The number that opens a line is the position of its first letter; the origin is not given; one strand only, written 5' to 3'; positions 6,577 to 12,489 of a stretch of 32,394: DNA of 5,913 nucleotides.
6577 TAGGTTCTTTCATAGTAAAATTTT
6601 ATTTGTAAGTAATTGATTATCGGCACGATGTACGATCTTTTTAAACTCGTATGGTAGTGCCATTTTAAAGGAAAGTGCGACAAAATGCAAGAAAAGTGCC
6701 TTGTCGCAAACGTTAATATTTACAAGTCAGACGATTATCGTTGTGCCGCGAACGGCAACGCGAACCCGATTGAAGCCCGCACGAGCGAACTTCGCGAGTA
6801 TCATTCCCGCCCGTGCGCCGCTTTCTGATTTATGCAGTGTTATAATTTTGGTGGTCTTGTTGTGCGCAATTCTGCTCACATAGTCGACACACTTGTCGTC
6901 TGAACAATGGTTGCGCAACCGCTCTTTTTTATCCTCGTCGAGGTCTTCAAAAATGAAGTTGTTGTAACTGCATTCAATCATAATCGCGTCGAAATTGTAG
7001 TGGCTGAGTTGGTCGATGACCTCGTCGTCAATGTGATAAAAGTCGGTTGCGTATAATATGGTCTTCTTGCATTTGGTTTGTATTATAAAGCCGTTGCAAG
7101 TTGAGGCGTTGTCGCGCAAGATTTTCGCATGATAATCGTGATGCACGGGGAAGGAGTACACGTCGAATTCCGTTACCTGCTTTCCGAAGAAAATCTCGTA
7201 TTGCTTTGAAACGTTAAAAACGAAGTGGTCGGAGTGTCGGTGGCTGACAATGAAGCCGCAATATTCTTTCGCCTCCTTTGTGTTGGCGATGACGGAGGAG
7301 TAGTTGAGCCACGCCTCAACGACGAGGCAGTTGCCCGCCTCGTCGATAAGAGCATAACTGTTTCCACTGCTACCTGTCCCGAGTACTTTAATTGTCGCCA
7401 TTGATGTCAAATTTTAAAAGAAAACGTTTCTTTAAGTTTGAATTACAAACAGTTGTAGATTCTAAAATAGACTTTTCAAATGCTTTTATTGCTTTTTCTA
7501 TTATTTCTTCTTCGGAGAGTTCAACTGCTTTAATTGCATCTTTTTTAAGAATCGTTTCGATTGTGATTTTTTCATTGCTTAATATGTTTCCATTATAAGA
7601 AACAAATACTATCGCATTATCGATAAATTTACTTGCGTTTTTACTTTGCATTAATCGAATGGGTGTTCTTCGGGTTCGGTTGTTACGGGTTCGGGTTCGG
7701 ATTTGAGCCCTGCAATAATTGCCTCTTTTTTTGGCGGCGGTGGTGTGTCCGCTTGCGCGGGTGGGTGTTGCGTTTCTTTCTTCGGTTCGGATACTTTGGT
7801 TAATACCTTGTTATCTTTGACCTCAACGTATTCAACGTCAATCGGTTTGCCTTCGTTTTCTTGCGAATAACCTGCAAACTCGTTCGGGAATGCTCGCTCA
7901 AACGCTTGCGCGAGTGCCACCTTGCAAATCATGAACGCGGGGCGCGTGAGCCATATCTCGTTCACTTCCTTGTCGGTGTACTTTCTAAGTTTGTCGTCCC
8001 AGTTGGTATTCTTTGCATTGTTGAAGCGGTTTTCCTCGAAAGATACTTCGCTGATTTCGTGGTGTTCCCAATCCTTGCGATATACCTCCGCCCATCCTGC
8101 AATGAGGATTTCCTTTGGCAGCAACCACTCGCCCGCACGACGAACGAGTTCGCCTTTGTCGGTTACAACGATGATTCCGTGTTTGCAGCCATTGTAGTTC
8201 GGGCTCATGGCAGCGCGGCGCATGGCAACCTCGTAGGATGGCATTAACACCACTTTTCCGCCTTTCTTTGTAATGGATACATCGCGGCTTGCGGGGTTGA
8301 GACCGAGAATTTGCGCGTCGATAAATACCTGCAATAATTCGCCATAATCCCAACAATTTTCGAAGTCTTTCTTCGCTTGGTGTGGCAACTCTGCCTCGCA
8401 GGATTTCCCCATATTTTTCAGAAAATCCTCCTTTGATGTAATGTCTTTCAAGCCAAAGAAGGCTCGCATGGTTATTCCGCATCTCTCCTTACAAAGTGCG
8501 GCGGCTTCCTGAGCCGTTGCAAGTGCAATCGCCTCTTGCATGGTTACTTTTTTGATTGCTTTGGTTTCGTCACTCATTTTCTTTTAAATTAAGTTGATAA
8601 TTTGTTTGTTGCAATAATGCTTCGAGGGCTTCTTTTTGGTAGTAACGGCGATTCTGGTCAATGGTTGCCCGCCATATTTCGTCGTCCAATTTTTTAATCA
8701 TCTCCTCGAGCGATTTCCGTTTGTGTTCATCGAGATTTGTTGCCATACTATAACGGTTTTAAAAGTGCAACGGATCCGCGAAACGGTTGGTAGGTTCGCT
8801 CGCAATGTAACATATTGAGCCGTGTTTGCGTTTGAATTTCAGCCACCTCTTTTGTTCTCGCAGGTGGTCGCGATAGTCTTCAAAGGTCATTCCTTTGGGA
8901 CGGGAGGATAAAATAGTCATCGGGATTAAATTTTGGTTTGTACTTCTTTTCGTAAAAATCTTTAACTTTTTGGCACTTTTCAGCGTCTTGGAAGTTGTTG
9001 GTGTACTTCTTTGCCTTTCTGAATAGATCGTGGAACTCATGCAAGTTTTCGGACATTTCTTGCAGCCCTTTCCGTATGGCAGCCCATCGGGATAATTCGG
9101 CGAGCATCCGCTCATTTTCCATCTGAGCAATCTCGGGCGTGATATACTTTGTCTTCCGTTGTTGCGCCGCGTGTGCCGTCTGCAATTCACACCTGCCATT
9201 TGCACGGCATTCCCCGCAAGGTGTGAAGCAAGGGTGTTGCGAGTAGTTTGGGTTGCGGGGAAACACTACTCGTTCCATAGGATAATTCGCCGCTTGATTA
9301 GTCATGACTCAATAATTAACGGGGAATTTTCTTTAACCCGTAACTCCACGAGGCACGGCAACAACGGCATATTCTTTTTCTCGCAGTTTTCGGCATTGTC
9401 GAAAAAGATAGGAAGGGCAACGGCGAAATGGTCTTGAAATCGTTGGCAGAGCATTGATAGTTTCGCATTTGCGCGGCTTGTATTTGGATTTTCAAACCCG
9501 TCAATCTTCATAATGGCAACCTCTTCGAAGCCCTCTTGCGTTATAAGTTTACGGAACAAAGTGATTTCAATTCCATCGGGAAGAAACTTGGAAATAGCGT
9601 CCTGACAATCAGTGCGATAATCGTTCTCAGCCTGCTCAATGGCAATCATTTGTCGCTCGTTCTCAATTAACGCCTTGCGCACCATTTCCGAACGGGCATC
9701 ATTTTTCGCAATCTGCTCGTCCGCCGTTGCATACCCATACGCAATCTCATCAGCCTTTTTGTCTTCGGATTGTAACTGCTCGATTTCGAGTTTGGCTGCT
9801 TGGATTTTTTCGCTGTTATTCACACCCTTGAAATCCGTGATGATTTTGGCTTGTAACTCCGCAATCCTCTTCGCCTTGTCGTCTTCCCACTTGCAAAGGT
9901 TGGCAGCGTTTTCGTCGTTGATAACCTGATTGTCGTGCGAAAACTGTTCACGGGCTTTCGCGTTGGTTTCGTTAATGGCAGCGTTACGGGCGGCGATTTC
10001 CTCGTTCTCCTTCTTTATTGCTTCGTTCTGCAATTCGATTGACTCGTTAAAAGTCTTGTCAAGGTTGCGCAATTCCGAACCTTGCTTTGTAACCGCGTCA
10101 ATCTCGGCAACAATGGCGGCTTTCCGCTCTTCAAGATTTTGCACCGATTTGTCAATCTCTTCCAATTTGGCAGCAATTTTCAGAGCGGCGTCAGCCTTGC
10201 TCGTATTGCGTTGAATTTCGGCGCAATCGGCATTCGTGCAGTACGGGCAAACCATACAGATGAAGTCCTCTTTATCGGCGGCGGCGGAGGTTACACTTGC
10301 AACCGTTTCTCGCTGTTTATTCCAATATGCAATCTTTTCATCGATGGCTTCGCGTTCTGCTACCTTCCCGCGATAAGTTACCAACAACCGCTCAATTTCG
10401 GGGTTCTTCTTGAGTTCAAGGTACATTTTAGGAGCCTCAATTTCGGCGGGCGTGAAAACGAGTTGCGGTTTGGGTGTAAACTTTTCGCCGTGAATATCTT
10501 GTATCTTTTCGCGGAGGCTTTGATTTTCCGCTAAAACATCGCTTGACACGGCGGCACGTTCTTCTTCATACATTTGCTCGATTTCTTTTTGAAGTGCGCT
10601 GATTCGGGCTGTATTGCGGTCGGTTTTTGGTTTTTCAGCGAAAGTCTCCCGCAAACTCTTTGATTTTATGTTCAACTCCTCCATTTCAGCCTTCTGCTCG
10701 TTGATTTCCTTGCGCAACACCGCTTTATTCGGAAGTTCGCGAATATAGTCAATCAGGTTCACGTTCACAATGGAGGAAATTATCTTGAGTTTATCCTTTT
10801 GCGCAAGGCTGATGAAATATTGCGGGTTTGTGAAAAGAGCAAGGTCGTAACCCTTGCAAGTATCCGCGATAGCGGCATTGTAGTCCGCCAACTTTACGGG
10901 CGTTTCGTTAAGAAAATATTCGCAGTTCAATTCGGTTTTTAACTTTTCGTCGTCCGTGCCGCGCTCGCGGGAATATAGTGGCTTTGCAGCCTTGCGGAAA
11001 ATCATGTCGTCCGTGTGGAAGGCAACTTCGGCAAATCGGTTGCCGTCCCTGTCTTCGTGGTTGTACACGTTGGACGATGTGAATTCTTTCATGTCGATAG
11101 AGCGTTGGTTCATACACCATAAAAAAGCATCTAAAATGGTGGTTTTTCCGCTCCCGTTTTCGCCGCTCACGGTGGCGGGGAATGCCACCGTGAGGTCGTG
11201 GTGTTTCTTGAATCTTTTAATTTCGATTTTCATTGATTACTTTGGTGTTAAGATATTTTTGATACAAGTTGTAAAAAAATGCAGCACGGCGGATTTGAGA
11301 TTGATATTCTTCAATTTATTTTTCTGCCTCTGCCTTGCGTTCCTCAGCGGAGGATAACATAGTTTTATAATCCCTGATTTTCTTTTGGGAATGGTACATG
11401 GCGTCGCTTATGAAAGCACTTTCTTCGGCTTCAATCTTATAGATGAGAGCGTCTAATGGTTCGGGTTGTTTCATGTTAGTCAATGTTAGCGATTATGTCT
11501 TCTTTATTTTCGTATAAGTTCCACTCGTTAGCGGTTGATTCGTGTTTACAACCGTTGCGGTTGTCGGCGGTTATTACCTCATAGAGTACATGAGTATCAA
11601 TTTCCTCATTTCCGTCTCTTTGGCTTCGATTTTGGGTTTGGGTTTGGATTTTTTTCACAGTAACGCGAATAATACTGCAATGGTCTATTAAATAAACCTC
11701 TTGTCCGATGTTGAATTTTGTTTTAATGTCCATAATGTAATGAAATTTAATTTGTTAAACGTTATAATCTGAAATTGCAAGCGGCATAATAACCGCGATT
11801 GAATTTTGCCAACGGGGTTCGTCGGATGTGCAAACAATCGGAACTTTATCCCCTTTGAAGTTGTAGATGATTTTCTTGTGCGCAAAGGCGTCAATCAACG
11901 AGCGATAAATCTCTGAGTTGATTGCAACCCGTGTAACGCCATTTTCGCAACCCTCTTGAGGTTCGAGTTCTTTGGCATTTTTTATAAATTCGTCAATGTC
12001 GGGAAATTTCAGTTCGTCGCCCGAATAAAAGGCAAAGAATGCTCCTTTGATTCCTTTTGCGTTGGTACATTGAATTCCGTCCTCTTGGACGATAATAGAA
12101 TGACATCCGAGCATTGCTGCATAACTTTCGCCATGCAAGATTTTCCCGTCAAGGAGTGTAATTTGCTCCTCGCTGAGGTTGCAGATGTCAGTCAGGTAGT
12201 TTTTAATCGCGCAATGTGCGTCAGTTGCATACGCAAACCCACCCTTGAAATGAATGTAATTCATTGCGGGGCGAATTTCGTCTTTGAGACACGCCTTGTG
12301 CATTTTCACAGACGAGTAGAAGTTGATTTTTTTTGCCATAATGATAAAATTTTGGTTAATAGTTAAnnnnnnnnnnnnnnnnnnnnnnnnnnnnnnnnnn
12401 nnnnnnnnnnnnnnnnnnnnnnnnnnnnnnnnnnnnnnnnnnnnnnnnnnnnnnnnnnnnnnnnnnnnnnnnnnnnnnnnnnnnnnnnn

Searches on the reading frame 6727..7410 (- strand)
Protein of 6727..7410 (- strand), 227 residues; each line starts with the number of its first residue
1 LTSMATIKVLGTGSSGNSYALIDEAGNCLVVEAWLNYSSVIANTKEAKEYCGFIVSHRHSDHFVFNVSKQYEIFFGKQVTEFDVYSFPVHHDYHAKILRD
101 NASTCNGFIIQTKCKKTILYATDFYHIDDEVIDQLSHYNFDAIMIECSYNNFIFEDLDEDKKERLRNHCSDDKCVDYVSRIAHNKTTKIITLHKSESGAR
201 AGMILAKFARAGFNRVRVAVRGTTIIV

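Call 10: search_protein_families(library=phrogs, proteins=[window:6727-7410:-], max_evalue=0.001)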
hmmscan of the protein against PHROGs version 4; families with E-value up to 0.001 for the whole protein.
window:6727-7410:- (227 aa): 1 family
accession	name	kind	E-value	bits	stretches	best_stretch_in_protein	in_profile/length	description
phrog_392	-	other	1e-25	92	2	76-207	110-234/348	metal-dependent hydrolase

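Call 68: search_protein_families(library=pfam, proteins=[window:6727-7410:-], max_evalue=0.1)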
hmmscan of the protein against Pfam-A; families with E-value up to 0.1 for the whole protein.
window:6727-7410:- (227 aa): 3 families
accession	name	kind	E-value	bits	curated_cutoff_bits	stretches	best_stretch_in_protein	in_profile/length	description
PF12706.13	Lactamase_B_2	-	1.6e-05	25.1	27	1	82-148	103-165/200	Beta-lactamase superfamily domain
PF13483.12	Lactamase_B_3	-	0.0017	18.8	24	1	49-137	36-125/160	Beta-lactamase superfamily domain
PF24434.1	DUF7557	-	0.084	12.8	25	0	157-172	6-21/45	Family of unknown function (DUF7557)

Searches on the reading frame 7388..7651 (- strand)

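Call 68: search_protein_families(library=pfam, proteins=[window:7388-7651:-], max_evalue=0.1)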
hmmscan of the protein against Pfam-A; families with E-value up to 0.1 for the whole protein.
window:7388-7651:- (87 aa): 1 family
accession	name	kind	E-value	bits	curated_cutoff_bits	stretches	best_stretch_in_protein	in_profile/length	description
PF17958.7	EF-hand_13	-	0.022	14.9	22.6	1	7-49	48-90/90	EF-hand domain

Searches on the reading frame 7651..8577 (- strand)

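Call 10: search_protein_families(library=phrogs, proteins=[window:7651-8577:-], max_evalue=0.001)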
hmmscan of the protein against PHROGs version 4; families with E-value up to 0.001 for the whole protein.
window:7651-8577:- (308 aa): 5 families
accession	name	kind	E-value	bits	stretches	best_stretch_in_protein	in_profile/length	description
phrog_2760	-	DNA, RNA and nucleotide metabolism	5.3e-30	105.7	1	90-275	48-224/257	RecT-like ssDNA annealing protein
phrog_10056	-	DNA, RNA and nucleotide metabolism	1.3e-21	78.3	1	87-267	53-210/302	RecT-like ssDNA annealing protein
phrog_252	-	DNA, RNA and nucleotide metabolism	3e-15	57.4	1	86-268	52-206/263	Bet-like ssDNA annealing protein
phrog_2780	-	DNA, RNA and nucleotide metabolism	9.5e-09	36.1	1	86-277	62-245/369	RecT-like ssDNA annealing protein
phrog_2449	-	DNA, RNA and nucleotide metabolism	3.5e-05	24.5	1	201-280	154-234/301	single strand annealing protein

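Call 52: search_protein_families(library=pfam, proteins=[window:7651-8577:-], max_evalue=0.1)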
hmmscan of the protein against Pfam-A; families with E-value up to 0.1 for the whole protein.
window:7651-8577:- (308 aa): 1 family
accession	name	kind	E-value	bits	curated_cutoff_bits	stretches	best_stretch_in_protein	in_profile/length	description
PF03837.19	RecT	-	2.4e-21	76.6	24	1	77-243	20-187/198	RecT family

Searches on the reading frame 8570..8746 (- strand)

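Call 68: search_protein_families(library=pfam, proteins=[window:8570-8746:-], max_evalue=0.1)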
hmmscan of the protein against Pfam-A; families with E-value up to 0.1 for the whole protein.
window:8570-8746:- (58 aa): 2 families
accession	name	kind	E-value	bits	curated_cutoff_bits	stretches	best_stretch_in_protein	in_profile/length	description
PF03285.20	Paralemmin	-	0.065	13.1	27.3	1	5-49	58-102/333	Paralemmin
PF06698.16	DUF1192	-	0.076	13.6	25.5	1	11-44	23-56/58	Protein of unknown function (DUF1192)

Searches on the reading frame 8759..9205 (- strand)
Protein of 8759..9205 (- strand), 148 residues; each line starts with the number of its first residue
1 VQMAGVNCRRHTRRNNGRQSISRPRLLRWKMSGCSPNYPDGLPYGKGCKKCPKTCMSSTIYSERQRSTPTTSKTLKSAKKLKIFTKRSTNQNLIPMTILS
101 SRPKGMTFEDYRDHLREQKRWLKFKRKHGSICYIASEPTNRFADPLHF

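Call 69: search_protein_families(library=pfam, proteins=[window:8759-9205:-], max_evalue=0.1)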
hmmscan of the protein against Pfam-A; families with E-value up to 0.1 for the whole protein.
window:8759-9205:- (148 aa): 3 families
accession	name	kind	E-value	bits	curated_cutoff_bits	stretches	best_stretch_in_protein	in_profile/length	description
PF21350.2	Cas6_I-A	-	0.015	15.9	27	1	56-85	10-39/101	CRISPR-associated protein Cas6, N-terminal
PF25421.1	DUF7891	-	0.028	15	27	1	64-100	43-79/90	Domain of unknown function (DUF7891)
PF16437.10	DUF5034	-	0.072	13.5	25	1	51-132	45-126/169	Domain of unknown function (DUF5034)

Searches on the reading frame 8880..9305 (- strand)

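Call 52: search_protein_families(library=pfam, proteins=[window:8880-9305:-], max_evalue=0.1)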
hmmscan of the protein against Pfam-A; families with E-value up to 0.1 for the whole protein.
window:8880-9305:- (141 aa): 2 families
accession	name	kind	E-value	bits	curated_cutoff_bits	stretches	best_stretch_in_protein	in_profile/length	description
PF14131.11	DUF4298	-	0.019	15.5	27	1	81-127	1-49/87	Domain of unknown function (DUF4298)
PF10588.14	NADH-G_4Fe-4S_3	-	0.021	14.8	27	1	23-44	11-30/40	NADH-ubiquinone oxidoreductase-G iron-sulfur binding region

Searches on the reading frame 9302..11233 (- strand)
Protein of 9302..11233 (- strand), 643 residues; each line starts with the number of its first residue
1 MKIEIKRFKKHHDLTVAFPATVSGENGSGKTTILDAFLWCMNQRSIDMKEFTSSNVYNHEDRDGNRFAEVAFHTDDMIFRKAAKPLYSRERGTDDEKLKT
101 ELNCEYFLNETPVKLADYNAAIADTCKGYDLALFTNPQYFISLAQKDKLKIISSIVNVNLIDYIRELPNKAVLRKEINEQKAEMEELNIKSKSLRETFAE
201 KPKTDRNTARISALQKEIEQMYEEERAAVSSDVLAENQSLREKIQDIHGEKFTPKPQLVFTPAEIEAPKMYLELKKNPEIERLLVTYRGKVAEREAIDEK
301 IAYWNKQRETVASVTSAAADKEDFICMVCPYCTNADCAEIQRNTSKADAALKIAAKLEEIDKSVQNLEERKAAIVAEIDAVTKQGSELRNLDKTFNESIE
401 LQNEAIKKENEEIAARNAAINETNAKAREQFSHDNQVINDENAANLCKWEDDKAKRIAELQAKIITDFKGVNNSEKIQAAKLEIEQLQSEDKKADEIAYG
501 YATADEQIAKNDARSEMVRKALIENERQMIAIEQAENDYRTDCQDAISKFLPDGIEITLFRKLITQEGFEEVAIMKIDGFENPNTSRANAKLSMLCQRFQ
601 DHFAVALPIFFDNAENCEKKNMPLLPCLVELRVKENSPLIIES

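Call 10: search_protein_families(library=phrogs, proteins=[window:9302-11233:-], max_evalue=0.001)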
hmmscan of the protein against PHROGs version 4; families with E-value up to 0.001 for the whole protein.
window:9302-11233:- (643 aa): 5 families
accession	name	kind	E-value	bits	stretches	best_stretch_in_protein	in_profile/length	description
phrog_10445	-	unknown function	1e-19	71.9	1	2-264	7-271/296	-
phrog_1499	-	unknown function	6.2e-16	59.7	1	2-389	7-326/427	-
phrog_77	-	DNA, RNA and nucleotide metabolism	5.7e-11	42.7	1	2-520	300-808/967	SbcC-like subunit of palindrome specific endonuclease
phrog_800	-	head and packaging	1.5e-05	24.8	1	22-234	37-225/511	terminase small subunit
phrog_25363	-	unknown function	0.00076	20.6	0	2-52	9-64/77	-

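Call 52: search_protein_families(library=pfam, proteins=[window:9302-11233:-], max_evalue=0.1)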
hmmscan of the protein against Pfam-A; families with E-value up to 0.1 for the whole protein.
window:9302-11233:- (643 aa): 8 families
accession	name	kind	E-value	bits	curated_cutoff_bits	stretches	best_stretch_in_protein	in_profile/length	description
PF13476.12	AAA_23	-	7.8e-12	46.7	27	1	2-224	1-199/201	AAA domain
PF02463.25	SMC_N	-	2.5e-09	37.3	40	1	2-122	4-127/220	RecF/RecN/SMC N terminal domain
PF13555.12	AAA_29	-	0.00018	21.7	27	1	8-39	12-44/61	P-loop containing region of AAA domain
PF13304.12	AAA_21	-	0.007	16.9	27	1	24-40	6-22/304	AAA domain, putative AbiEii toxin, Type IV TA system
PF11388.13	DotA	-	0.01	16.4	25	1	428-502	18-87/105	Phagosome trafficking protein DotA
PF13191.12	AAA_16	-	0.015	16.2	32.6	0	21-44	28-51/167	AAA ATPase domain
PF22216.1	Sas-6_C_CC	-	0.051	14.3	27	1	173-200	29-56/57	Spindle assembly abnormal protein 6 homolog, C-terminal coiled coil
PF05729.18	NACHT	-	0.057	13.7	26.7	0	22-82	5-62/167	NACHT domain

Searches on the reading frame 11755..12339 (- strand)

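Call 10: search_protein_families(library=phrogs, proteins=[window:11755-12339:-], max_evalue=0.001)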
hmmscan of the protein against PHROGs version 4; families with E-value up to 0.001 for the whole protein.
window:11755-12339:- (194 aa): 2 families
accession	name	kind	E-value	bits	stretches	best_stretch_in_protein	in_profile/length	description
phrog_3007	-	DNA, RNA and nucleotide metabolism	3.3e-06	28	1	19-189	19-186/190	RusA-like Holliday junction resolvase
phrog_947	-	DNA, RNA and nucleotide metabolism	0.00013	22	0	133-189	311-365/368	DNA polymerase processivity factor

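Call 52: search_protein_families(library=pfam, proteins=[window:11755-12339:-], max_evalue=0.1)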
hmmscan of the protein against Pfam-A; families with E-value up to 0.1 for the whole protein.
window:11755-12339:- (194 aa): 0 families

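Call 91: search_protein_families(library=ncbifam, proteins=[window:11755-12339:-], max_evalue=0.1)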
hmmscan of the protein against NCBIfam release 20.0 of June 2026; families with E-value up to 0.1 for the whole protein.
window:11755-12339:- (194 aa): 0 families
